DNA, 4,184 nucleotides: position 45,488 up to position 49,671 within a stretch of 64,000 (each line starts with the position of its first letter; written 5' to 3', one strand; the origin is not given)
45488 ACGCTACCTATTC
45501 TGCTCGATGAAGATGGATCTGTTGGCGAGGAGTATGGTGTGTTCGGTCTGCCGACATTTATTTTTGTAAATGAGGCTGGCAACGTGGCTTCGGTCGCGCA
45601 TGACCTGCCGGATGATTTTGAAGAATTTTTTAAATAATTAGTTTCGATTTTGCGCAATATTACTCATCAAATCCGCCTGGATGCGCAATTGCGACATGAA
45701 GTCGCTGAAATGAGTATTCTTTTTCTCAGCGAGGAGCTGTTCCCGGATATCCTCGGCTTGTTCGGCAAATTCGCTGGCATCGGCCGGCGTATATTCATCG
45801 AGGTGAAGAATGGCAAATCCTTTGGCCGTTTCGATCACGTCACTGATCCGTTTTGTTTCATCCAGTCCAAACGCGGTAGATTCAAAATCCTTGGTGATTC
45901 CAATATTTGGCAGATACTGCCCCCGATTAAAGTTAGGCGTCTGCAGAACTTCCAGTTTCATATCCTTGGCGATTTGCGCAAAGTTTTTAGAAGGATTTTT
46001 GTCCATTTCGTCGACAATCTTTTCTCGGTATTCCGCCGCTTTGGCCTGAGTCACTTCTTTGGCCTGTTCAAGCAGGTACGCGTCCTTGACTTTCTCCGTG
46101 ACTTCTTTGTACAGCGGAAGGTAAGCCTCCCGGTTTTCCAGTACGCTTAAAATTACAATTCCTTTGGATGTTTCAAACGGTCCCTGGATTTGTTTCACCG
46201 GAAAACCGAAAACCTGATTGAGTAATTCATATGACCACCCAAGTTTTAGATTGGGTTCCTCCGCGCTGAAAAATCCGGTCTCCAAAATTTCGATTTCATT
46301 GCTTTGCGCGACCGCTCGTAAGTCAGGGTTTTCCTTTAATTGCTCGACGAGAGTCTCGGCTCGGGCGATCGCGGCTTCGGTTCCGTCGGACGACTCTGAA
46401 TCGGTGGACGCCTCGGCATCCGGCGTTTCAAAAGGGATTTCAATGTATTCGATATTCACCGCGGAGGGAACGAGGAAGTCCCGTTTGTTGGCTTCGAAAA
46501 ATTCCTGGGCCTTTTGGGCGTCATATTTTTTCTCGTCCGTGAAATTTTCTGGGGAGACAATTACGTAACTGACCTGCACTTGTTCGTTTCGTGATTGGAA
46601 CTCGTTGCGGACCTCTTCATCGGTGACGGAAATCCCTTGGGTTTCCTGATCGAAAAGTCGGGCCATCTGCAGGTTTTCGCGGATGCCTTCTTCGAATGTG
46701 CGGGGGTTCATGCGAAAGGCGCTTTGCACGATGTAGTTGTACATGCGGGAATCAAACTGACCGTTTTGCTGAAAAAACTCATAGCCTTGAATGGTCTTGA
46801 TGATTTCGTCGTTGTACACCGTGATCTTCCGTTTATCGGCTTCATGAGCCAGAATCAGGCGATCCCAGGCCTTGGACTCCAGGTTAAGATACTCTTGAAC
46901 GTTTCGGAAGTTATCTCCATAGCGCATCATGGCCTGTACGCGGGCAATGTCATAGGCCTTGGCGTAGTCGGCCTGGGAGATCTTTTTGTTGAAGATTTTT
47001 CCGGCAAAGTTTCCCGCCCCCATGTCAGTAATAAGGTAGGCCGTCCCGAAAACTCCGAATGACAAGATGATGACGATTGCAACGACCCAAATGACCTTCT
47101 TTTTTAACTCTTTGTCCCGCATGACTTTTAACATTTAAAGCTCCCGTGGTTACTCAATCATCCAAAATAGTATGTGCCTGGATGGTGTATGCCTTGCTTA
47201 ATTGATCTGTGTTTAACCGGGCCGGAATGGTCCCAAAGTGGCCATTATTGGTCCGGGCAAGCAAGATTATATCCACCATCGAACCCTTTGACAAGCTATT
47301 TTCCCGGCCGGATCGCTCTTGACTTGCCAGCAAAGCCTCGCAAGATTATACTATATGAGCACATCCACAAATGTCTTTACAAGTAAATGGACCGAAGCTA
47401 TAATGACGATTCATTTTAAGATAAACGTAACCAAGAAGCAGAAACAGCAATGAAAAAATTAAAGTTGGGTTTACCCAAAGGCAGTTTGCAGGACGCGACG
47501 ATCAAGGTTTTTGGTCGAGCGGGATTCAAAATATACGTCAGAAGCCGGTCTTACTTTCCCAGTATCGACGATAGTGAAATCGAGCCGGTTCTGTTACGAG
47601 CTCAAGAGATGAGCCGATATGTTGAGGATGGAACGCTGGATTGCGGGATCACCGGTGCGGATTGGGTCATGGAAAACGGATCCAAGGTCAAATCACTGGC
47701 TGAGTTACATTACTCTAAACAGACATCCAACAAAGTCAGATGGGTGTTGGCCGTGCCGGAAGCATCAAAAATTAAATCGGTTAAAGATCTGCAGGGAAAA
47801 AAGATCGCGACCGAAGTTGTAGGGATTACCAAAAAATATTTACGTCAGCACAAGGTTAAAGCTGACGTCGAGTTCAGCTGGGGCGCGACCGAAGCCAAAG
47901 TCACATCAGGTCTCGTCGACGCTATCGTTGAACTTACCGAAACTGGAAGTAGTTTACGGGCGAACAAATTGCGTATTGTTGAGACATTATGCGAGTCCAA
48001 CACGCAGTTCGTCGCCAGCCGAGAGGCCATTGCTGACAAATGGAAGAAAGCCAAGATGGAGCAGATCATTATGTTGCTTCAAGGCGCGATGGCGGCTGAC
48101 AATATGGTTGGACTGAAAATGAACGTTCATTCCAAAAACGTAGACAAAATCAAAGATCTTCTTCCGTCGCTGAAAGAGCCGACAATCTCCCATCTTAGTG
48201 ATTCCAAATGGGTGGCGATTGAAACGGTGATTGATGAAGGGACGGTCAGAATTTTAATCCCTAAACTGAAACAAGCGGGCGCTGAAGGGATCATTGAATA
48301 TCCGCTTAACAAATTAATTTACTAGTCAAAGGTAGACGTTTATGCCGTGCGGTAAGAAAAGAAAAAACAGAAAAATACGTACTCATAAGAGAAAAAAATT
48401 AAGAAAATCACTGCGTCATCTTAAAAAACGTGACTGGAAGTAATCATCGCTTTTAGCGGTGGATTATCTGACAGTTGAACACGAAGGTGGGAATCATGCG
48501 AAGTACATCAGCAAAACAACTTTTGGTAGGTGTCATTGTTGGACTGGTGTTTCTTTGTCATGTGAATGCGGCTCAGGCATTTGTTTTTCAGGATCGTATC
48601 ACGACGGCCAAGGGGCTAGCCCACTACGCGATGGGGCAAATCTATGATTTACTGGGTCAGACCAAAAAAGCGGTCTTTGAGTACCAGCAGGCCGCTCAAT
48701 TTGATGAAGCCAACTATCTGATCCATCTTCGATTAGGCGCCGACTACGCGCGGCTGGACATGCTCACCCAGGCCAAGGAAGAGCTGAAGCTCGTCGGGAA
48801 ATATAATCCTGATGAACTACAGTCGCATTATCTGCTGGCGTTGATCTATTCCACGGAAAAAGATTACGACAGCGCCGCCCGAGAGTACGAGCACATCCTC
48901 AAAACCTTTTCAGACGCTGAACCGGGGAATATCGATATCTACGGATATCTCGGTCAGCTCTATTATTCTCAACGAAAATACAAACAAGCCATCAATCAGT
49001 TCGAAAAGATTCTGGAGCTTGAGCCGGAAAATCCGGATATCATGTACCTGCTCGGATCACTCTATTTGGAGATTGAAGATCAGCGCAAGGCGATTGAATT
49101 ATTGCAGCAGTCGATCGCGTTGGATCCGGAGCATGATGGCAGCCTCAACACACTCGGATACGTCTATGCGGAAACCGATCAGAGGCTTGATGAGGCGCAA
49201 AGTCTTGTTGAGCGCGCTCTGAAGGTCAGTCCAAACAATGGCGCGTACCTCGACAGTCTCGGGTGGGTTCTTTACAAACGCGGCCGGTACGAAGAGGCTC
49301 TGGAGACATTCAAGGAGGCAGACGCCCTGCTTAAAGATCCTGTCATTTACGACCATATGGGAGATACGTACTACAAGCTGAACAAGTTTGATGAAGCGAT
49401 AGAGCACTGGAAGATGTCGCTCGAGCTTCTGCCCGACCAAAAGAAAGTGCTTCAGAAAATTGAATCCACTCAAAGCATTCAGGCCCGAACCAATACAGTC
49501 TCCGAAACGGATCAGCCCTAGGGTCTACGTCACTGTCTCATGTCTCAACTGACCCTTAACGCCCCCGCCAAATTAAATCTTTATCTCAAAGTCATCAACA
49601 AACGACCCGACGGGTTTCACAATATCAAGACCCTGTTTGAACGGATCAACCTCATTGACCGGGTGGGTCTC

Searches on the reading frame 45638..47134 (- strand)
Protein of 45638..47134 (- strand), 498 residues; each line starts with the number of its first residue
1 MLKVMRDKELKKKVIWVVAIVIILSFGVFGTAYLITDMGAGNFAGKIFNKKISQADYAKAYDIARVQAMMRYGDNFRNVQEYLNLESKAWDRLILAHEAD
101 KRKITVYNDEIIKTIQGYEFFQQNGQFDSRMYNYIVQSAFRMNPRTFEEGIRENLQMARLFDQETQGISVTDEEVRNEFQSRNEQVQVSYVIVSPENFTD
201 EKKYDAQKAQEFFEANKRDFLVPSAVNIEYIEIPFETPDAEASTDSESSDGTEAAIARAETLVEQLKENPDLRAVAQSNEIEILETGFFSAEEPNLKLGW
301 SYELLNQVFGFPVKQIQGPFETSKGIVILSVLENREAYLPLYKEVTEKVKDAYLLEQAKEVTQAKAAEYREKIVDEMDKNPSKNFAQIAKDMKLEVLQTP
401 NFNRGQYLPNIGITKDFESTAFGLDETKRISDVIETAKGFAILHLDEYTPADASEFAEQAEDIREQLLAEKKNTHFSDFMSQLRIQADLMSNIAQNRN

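Call 17: search_protein_families(library=pfam, proteins=[window:45638-47134:-], max_evalue=0.0001)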
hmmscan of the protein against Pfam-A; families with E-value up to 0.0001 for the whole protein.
window:45638-47134:- (498 aa): 4 families
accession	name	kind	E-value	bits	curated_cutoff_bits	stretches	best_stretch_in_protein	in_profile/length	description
PF13624.11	SurA_N_3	-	1.4e-21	77.4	27.2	1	1-160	1-161/162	SurA-like N-terminal domain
PF13623.11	SurA_N_2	-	2.6e-17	63.5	28.5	1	12-133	9-142/145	SurA-like N-terminal domain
PF13145.12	Rotamase_2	-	9.1e-13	49.5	27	1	342-458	27-118/121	PPIC-type PPIASE domain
PF00639.27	Rotamase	-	5.6e-08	34.1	21.7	0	357-446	9-96/97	PPIC-type PPIASE domain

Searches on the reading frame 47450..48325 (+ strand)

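Call 17: search_protein_families(library=pfam, proteins=[window:47450-48325:+], max_evalue=0.0001)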
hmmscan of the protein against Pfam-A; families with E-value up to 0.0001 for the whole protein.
window:47450-48325:+ (291 aa): 3 families
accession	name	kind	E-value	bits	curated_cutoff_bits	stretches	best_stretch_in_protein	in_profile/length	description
PF01634.23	HisG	-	6e-46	156.7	25.5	1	50-211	1-157/158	ATP phosphoribosyltransferase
PF08029.16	HisG_C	-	8.9e-25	87.1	23.5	1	216-288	1-73/73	HisG, C-terminal domain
PF09084.16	NMT1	-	2.3e-05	24.8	20.5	1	55-160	35-145/216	NMT1/THI5 like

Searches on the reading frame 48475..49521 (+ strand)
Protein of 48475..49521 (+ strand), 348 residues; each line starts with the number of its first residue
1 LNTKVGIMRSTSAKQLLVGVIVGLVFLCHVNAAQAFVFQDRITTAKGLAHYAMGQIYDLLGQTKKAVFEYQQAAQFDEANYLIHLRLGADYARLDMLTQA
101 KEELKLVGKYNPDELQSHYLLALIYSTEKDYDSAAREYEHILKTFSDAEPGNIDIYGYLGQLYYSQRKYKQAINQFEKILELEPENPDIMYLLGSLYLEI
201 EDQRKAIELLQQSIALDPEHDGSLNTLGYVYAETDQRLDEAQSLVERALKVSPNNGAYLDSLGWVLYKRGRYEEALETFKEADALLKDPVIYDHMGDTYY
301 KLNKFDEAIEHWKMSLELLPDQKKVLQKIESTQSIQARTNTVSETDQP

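Call 17: search_protein_families(library=pfam, proteins=[window:48475-49521:+], max_evalue=0.0001)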
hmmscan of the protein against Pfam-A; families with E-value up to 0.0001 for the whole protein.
window:48475-49521:+ (348 aa): 28 families (the best 25 are shown)
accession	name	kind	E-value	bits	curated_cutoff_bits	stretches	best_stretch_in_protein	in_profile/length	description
PF07719.23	TPR_2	-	1.1e-40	134.8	27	2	155-186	3-34/34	Tetratricopeptide repeat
PF00515.34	TPR_1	-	3.9e-34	115.5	27.8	2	154-186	2-34/34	Tetratricopeptide repeat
PF13424.12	TPR_12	-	2.7e-29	101.6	30.1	3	224-282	6-71/77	Tetratricopeptide repeat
PF13181.12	TPR_8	-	6.1e-29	98.1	25.7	0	188-220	2-34/34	Tetratricopeptide repeat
PF13414.12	TPR_11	-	1.2e-27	95.7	26.8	1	160-199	1-40/42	TPR repeat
PF13431.12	TPR_17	-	8.3e-27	91.6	24.4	0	176-208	2-34/34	Tetratricopeptide repeat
PF14559.12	TPR_19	-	1.9e-26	92.6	25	2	165-212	3-50/68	Tetratricopeptide repeat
PF13432.12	TPR_16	-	3.2e-24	85.4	32.7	2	159-219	3-63/65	Tetratricopeptide repeat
PF13428.12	TPR_14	-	5.4e-24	82.7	23.5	0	156-195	4-43/44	Tetratricopeptide repeat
PF12895.13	ANAPC3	-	3.9e-22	78.8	27.2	3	237-311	4-78/82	Anaphase-promoting complex, cyclosome, subunit 3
PF23914.1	TPR_CcmH_CycH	-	3.7e-21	76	42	2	181-287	44-152/158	Cytochrome c-type biogenesis protein H TPR domain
PF13176.12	TPR_7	-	6.7e-19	66.7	27.9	0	259-287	2-30/36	Tetratricopeptide repeat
PF13174.12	TPR_6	-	4.8e-17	61.8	26.3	0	189-219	2-32/33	Tetratricopeptide repeat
PF13374.12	TPR_10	-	1.6e-13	50.6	27.5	0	258-282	4-28/42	Tetratricopeptide repeat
PF25063.1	ARM_TT21_C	-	8.5e-13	49.1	35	1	63-219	37-196/209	Tetratricopeptide repeat protein 21 C-terminal ARM domain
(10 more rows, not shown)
